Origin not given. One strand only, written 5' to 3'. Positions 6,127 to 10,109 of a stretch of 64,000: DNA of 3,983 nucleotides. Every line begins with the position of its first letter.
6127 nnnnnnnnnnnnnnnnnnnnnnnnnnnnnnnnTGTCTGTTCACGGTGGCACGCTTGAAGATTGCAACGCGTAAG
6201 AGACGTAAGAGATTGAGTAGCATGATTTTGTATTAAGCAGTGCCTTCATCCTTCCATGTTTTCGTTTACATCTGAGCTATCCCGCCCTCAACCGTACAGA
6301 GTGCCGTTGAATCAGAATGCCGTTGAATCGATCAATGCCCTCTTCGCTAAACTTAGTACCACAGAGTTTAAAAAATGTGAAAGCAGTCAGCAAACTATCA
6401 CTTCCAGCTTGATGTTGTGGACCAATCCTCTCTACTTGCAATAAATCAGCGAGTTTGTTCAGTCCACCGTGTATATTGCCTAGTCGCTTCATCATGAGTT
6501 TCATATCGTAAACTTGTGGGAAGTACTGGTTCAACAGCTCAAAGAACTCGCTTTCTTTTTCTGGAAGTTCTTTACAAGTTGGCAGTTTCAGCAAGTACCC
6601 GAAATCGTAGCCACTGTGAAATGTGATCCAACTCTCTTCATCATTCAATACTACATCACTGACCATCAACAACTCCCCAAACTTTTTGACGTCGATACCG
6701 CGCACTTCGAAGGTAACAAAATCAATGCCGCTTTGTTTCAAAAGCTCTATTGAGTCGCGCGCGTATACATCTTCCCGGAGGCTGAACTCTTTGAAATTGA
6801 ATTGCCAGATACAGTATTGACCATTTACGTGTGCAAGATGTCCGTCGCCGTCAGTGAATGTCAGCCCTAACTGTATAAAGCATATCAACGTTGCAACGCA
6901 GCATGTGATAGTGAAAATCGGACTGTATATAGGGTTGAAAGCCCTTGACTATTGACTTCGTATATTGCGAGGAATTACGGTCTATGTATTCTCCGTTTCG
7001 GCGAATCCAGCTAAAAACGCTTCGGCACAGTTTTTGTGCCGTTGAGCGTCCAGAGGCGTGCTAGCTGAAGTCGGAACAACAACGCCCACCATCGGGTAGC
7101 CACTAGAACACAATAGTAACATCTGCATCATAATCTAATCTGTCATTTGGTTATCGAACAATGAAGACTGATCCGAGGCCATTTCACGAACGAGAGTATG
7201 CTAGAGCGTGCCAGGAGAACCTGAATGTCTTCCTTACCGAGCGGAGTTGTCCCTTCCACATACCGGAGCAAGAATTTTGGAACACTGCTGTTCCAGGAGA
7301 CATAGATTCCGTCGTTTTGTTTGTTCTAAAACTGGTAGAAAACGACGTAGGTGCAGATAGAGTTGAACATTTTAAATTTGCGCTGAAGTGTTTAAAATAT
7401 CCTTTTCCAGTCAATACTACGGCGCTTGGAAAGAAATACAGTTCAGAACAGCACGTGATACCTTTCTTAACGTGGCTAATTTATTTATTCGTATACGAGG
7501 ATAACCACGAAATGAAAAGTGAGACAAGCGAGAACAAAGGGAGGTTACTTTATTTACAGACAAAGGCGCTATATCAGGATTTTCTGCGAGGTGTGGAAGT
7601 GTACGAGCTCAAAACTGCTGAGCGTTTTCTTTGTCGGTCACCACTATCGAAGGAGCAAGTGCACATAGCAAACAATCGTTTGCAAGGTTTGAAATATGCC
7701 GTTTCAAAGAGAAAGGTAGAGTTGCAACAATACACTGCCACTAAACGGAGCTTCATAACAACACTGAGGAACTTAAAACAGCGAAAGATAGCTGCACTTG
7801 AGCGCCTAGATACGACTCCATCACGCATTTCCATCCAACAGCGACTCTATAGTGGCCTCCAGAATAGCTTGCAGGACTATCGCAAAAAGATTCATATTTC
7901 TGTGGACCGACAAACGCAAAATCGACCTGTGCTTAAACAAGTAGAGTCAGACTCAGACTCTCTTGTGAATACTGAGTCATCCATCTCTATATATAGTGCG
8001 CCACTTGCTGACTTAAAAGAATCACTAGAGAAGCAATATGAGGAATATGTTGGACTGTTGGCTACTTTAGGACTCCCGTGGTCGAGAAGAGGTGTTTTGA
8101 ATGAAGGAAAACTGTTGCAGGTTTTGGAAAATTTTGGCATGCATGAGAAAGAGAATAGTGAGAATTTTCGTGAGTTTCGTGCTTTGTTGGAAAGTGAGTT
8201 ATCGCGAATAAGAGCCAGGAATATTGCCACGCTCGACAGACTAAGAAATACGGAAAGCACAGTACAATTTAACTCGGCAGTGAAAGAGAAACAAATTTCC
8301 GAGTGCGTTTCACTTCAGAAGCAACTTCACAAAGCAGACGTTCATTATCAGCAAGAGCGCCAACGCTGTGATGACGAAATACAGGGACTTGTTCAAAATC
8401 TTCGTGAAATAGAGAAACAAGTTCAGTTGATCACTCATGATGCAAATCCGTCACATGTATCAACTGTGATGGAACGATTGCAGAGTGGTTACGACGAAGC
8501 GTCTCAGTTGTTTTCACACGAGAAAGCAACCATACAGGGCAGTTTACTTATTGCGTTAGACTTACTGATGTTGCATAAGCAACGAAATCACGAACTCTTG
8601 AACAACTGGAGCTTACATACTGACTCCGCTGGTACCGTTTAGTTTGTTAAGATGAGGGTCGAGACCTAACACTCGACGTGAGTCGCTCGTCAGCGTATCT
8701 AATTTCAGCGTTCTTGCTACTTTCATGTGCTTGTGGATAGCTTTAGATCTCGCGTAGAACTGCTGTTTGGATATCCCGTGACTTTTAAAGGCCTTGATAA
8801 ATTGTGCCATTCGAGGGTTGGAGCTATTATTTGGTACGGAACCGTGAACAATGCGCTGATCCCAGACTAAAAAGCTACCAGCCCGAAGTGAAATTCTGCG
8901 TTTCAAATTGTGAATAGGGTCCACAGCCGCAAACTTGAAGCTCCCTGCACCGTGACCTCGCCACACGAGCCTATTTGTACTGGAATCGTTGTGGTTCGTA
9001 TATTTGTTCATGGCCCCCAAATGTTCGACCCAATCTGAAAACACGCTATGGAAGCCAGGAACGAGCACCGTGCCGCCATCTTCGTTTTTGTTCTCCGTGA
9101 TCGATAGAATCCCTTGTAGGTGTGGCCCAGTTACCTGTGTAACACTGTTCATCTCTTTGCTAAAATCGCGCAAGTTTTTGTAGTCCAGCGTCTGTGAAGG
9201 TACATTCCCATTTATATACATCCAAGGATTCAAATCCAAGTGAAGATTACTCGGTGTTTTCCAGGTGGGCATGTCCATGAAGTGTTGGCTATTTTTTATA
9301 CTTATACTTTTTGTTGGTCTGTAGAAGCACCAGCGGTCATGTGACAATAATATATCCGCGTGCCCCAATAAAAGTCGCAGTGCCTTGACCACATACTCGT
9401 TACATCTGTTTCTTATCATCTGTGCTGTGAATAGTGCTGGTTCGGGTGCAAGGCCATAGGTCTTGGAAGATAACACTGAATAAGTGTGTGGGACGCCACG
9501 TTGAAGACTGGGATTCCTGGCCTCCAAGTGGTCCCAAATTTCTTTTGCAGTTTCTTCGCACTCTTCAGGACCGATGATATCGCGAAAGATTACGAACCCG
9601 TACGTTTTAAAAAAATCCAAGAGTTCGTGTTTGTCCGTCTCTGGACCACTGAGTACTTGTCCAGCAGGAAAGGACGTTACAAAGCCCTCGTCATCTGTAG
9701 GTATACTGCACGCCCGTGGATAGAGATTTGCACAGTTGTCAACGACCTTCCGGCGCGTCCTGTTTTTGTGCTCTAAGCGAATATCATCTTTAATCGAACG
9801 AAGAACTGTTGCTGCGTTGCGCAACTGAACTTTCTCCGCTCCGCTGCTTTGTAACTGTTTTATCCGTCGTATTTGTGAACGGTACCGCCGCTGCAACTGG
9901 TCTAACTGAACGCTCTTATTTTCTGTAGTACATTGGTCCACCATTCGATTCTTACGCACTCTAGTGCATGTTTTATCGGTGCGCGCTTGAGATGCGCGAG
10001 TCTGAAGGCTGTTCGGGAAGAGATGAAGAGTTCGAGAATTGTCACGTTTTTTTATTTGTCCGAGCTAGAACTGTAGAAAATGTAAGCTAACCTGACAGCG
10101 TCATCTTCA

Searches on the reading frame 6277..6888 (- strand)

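Call 70: search_protein_families(library=pfam, proteins=[window:6277-6888:-], max_evalue=0.00001)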
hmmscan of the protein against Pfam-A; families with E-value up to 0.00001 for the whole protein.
window:6277-6888:- (203 aa): 1 family
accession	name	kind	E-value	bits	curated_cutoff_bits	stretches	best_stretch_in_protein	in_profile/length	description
PF04857.26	CAF1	-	8.9e-13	48.6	24.2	1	83-172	204-320/320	CAF1 family ribonuclease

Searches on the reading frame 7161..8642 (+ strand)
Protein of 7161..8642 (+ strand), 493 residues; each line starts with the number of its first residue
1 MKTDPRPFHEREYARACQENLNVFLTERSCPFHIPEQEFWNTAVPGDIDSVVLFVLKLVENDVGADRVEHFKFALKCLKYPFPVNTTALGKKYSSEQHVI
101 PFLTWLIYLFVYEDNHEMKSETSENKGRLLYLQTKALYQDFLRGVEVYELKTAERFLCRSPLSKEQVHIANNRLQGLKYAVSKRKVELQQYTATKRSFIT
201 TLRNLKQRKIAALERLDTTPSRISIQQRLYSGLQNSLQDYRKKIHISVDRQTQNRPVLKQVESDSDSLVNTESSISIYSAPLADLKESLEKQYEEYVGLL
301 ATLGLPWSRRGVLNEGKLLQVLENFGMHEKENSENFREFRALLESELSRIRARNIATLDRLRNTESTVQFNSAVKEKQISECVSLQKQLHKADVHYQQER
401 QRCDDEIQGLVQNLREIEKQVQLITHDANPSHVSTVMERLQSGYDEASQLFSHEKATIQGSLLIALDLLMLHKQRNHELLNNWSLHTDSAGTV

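Call 70: search_protein_families(library=pfam, proteins=[window:7161-8642:+], max_evalue=0.00001)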
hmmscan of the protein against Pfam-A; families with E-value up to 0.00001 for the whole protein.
window:7161-8642:+ (493 aa): 1 family
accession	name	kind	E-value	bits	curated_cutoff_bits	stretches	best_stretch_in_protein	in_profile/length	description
PF03801.18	Ndc80_HEC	-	3.2e-07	30.6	25.1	1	2-111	28-142/147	HEC/Ndc80p family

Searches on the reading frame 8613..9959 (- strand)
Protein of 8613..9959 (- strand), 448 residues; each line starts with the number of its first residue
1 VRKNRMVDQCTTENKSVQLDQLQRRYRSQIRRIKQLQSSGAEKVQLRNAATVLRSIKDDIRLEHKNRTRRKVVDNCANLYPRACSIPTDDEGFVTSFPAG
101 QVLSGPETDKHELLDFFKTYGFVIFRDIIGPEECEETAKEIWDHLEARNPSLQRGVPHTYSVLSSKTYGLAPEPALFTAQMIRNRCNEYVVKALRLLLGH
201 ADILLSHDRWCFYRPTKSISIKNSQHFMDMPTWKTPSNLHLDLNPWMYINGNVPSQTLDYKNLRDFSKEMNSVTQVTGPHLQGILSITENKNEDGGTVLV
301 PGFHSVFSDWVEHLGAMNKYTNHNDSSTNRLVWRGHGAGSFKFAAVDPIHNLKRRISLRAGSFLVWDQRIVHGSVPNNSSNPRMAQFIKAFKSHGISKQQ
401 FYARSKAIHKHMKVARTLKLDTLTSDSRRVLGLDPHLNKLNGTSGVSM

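Call 70: search_protein_families(library=pfam, proteins=[window:8613-9959:-], max_evalue=0.00001)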
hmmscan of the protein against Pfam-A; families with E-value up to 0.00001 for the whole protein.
window:8613-9959:- (448 aa): 1 family
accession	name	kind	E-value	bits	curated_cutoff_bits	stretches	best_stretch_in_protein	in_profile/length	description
PF05721.19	PhyH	-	8.6e-08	33.1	22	0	284-385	130-213/213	Phytanoyl-CoA dioxygenase (PhyH)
